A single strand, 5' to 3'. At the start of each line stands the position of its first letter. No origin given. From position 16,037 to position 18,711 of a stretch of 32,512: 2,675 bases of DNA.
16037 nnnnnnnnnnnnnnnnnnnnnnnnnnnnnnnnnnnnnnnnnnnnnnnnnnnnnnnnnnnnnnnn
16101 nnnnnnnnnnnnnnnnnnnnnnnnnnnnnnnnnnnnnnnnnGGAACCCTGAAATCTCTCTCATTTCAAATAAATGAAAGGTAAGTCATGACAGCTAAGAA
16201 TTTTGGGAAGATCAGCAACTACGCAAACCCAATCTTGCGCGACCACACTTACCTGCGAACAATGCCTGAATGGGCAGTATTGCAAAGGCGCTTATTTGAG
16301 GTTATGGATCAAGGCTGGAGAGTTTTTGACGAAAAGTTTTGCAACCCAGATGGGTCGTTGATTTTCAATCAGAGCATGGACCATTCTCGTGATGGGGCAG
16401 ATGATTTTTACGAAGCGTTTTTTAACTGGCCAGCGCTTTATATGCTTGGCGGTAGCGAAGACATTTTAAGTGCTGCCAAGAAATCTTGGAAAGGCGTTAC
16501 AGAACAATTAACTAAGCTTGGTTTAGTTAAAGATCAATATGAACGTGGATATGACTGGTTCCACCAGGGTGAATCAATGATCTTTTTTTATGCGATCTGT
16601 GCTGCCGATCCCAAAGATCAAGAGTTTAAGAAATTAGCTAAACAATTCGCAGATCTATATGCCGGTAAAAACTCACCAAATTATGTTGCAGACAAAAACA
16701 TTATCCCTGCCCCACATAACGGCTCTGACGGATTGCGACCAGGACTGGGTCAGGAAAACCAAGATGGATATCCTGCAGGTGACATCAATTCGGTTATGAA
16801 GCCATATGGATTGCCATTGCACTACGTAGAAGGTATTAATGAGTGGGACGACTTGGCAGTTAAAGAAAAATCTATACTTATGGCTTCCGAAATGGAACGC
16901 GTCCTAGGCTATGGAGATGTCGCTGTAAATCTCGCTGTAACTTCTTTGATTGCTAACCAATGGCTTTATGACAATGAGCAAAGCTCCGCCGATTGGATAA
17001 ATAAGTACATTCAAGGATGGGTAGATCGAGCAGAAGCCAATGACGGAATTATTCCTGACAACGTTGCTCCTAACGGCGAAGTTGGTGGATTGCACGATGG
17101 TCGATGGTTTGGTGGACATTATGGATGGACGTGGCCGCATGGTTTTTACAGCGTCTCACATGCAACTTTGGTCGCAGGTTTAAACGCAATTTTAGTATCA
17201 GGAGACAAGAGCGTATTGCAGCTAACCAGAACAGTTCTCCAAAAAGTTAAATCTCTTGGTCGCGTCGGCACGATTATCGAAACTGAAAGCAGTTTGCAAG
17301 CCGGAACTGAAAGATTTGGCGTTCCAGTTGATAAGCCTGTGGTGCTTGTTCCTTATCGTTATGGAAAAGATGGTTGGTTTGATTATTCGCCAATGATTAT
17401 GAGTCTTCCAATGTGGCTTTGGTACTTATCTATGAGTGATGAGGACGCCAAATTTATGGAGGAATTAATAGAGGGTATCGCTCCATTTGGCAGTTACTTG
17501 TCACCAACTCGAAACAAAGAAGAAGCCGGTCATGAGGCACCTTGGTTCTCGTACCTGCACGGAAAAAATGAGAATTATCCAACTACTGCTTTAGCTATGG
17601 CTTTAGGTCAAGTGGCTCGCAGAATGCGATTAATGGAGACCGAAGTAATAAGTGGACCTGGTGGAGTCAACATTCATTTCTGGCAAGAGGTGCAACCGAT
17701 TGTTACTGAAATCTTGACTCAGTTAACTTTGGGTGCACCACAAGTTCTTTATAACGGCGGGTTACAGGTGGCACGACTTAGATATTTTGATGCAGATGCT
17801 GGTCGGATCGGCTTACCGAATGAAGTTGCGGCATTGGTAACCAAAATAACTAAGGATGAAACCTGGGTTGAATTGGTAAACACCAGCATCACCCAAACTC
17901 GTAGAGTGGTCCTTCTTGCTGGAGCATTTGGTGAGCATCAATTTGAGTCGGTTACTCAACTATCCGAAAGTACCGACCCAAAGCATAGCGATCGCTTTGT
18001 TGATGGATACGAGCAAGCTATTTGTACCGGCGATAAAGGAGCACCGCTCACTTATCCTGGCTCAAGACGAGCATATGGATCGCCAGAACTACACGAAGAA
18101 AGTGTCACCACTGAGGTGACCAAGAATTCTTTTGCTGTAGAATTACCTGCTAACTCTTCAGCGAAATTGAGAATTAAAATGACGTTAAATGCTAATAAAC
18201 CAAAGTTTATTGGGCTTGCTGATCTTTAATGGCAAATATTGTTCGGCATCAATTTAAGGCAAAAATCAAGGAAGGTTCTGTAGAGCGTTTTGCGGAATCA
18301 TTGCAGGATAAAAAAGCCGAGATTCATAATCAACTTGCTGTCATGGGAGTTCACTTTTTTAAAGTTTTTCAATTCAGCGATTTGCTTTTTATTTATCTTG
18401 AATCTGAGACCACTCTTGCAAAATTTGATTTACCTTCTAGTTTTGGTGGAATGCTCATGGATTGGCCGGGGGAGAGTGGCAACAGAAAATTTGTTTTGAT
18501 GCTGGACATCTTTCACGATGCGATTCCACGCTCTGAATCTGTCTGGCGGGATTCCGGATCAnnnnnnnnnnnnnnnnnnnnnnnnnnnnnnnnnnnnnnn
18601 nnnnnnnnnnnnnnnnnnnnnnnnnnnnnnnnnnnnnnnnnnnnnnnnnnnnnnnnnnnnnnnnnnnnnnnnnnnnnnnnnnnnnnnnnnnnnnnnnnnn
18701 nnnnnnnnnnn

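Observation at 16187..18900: Translationally coupled pair: a 680-aa orphan (glycosidase/lyase-like?) and a fused double RhaM-like protein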

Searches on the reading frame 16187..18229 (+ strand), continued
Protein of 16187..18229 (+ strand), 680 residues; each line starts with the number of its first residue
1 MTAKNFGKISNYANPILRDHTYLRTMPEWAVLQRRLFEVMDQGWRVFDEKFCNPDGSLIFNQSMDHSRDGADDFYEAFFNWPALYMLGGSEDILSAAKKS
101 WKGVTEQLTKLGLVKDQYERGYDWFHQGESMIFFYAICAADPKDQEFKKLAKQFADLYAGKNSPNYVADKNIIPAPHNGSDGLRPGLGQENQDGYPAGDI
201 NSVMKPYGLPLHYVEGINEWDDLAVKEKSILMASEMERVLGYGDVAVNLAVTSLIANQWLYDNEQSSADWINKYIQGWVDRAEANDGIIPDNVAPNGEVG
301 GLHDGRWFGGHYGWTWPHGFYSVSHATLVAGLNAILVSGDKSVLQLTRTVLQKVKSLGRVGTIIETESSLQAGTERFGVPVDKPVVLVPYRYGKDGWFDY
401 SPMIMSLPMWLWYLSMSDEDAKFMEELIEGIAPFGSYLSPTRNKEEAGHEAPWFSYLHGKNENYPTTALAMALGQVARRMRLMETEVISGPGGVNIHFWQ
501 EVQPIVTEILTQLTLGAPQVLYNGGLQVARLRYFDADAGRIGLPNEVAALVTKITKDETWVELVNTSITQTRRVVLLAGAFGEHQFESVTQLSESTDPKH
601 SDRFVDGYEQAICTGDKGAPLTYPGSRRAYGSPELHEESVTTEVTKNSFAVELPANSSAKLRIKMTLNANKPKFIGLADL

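Call 86: search_solved_structures(query=L089:6861-8006:+, max_evalue=0.001)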
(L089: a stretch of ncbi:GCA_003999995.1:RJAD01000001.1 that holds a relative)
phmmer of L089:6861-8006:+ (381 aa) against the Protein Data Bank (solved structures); distinct sequences matched with E-value up to 0.001: 37.
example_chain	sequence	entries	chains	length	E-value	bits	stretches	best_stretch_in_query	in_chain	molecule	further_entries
9xor_A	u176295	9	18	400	6.5e-17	65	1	16-327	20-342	maltose-binding protein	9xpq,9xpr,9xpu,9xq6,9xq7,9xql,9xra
7ehp_A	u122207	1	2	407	3.8e-16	62.5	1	65-306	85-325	chitin oligosaccahride binding protein NagB1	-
7eho_A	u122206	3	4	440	1.9e-14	56.9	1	22-256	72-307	Chitin oligosaccharide binding protein NagB2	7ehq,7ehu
2hq0_A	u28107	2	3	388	5.4e-13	52.1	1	15-291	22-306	Sugar ABC transporter, sugar-binding protein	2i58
2heu_A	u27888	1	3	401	5.9e-13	52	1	15-291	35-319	Sugar ABC transporter, sugar-binding protein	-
2hfb_A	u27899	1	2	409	6.5e-13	51.8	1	15-291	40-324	Sugar ABC transporter, sugar-binding protein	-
6pql_A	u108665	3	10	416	6.7e-13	51.8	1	15-291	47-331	ABC transporter sugar-binding protein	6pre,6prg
8art_A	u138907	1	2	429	7.3e-13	51.7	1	83-298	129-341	Putative secreted maltose-binding protein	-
4zza_A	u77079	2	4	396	9.3e-12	48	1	102-290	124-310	Sugar binding protein of ABC transporter system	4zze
4zs9_A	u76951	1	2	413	1.1e-11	47.8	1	102-290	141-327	Sugar binding protein of ABC transporter system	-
4rk2_A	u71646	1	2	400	4.4e-10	42.5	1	74-304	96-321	Putative sugar ABC transporter, substrate-binding protein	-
6i5v_A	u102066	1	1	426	5.9e-09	38.8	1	13-297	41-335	Solute Binding Protein, BlMnBP1 in complex with mannotrisoe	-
6i5w_A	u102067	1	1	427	6e-09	38.8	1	13-297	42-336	Solute Binding Protein BlMnBP1, Blac_00780 in complex with mannopentaose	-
6i5r_A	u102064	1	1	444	6.7e-09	38.6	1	13-297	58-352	Sugar ABC transporter substrate-binding protein, BlMnBP1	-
8xba_A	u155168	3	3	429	8.8e-09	38.2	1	13-254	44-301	XylA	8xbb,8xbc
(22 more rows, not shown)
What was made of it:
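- The importer's binding protein is nearest to solved oligosaccharide binders (call 86).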

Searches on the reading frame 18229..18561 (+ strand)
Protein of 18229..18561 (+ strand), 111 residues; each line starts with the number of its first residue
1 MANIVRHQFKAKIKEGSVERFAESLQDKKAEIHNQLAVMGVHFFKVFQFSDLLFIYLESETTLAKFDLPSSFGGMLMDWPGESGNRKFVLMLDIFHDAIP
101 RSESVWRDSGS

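Call 48: search_protein_families(library=pfam, proteins=[window:18229-18561:+], max_evalue=10)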
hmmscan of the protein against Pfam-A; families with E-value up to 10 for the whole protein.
seq(111 aa): 1 family
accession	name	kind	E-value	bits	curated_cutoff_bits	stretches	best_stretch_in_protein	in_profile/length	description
PF05336.19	rhaM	-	0.027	15.1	23.4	1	6-60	1-56/105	L-rhamnose mutarotase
